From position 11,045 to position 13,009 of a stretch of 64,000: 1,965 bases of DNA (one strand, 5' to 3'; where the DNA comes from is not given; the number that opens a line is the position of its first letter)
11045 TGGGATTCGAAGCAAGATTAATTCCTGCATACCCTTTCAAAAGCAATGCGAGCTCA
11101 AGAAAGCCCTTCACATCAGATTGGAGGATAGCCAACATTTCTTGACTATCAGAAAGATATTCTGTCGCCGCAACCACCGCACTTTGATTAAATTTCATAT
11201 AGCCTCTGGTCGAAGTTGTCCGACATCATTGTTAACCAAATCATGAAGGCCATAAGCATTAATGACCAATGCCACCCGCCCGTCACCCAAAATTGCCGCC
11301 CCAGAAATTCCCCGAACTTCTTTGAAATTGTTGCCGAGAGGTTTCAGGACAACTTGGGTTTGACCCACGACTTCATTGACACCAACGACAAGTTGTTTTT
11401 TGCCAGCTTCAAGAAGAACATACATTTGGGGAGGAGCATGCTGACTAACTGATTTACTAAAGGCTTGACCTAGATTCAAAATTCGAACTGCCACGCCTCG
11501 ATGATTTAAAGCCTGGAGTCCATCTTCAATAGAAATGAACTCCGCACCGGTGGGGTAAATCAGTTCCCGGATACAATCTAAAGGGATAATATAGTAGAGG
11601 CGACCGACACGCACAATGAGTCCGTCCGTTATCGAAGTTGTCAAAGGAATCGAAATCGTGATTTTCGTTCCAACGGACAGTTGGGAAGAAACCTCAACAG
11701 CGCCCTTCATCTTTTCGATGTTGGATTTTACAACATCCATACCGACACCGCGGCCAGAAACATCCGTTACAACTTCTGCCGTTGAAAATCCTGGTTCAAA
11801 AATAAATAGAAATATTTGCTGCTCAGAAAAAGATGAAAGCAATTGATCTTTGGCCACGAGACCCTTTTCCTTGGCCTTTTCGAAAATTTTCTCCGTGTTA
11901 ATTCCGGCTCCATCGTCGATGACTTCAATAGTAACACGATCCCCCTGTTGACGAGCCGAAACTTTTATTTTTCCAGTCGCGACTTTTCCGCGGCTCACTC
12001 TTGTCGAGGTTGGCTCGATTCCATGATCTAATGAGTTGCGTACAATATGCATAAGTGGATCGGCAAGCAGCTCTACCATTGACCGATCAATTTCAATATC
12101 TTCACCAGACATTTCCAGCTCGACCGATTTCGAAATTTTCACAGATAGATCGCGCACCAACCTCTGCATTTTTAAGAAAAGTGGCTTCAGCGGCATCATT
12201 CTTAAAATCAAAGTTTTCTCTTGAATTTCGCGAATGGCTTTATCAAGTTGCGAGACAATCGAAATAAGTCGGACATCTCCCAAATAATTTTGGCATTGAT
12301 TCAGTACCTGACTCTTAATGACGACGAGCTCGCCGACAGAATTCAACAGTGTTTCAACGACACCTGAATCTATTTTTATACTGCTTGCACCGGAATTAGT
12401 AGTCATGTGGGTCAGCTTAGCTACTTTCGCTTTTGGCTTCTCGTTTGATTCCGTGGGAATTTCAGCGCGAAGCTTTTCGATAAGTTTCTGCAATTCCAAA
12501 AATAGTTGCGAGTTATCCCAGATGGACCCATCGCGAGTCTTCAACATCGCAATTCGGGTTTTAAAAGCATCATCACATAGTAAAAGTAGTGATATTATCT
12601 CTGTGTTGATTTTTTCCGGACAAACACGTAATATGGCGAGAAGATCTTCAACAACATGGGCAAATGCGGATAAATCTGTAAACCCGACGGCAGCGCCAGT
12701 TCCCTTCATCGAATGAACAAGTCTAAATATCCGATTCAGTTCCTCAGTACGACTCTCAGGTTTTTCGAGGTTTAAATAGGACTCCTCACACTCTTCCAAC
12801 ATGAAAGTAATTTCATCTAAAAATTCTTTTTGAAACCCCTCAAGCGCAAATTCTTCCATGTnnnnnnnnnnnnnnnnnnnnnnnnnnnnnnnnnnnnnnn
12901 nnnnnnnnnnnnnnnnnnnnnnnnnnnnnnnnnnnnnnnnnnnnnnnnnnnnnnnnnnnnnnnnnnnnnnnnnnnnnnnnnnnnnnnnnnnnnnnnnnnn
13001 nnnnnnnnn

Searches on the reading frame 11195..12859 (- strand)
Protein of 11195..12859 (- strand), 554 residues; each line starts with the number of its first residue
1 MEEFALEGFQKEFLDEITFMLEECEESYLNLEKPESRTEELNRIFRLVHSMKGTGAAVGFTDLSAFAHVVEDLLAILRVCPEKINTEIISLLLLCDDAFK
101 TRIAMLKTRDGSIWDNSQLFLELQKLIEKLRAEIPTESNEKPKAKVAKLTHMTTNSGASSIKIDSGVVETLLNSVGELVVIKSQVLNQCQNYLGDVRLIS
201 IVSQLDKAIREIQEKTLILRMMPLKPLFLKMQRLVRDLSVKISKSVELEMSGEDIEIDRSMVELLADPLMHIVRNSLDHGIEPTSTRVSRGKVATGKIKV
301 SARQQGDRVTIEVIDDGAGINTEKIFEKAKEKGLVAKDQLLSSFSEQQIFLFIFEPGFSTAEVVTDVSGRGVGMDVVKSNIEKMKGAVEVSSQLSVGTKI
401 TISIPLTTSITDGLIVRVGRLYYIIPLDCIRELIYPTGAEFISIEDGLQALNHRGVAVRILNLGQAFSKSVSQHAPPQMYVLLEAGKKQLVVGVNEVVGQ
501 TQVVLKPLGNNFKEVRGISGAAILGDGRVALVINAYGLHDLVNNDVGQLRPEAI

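Call 4: search_protein_families(library=pfam, proteins=[window:11195-12859:-], max_evalue=0.01)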
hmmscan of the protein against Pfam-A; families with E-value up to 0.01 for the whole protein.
window:11195-12859:- (554 aa): 4 families
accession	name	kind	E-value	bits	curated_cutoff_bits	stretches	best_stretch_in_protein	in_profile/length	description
PF01584.24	CheW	-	4.1e-19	69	23.5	1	413-538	2-133/138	CheW-like domain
PF02518.31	HATPase_c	-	1.4e-17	64.6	26.4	1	267-407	4-110/111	Histidine kinase-, DNA gyrase B-, and HSP90-like ATPase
PF01627.28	Hpt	-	2.4e-10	41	24.6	1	12-90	5-72/84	Hpt domain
PF02895.20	H-kinase_dim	-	1.3e-06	29.1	23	1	159-216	2-65/68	Signal transducing histidine kinase, homodimeric domain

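Call 5: search_protein_families(library=ncbifam, proteins=[window:11195-12859:-], max_evalue=0.01)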
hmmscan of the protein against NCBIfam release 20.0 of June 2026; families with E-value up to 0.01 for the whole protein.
window:11195-12859:- (554 aa): 34 families (the best 25 are shown)
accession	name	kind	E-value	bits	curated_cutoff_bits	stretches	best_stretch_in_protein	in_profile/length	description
NF007835.0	PRK10547.1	equivalog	8.7e-120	401.3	793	2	135-542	255-660/670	chemotaxis protein CheA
NF041336.1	CheA_Halo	equivalog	2.7e-107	360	950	2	150-535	283-663/666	chemotaxis protein CheA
NF008298.1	PRK11086.1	subfamily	3.8e-10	38.8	520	1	353-407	477-526/529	DcuS/MalK family sensor histidine kinase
NF046044.1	PnpS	equivalog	8.2e-09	34.9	400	2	367-405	352-390/390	two-component system histidine kinase PnpS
NF047874.1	MASE3_PAS_HK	subfamily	4.4e-08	32.4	560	1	366-408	585-627/655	MASE3 domain-containing sensor histidine kinase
NF010411.0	PRK13837.1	equivalog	4.5e-08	31.6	647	1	352-410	626-679/828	two-component system VirA-like sensor kinase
TIGR02956.1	TMAO_torS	equivalog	1.8e-07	29.7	676.5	1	353-409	630-685/967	TMAO reductase system sensor histidine kinase/response regulator TorS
NF008468.0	PRK11360.1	equivalog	6.4e-07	28.1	646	1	353-408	560-610/616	two-component system sensor histidine kinase AtoS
NF007688.0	PRK10364.1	equivalog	6.6e-07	28.4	479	1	353-408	403-453/460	two-component system sensor histidine kinase ZraS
NF007004.0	PRK09467.1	equivalog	1.3e-06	27.5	415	0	353-407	384-437/440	two-component system sensor histidine kinase EnvZ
NF041947.1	LuxQ_Vibrio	equivalog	3e-06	25.4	1200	1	352-409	641-699/843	quorum-sensing autoinducer 2 sensor kinase/phosphatase LuxQ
NF045595.1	HK_scytonemin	equivalog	3.6e-06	25.7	865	1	353-406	583-635/637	scytonemin biosynthesis sensor histidine kinase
NF011874.0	PRK15347.1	equivalog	8.1e-06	24.1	852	1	353-408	564-616/921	two component system sensor kinase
NF007898.0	PRK10604.1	equivalog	1.6e-05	24.3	478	0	293-324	334-365/433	two-component system sensor histidine kinase RstB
NF038334.1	malate_HK_MalK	exception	8.3e-05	21.4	800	0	353-407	477-526/533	malate sensor histidine kinase MalK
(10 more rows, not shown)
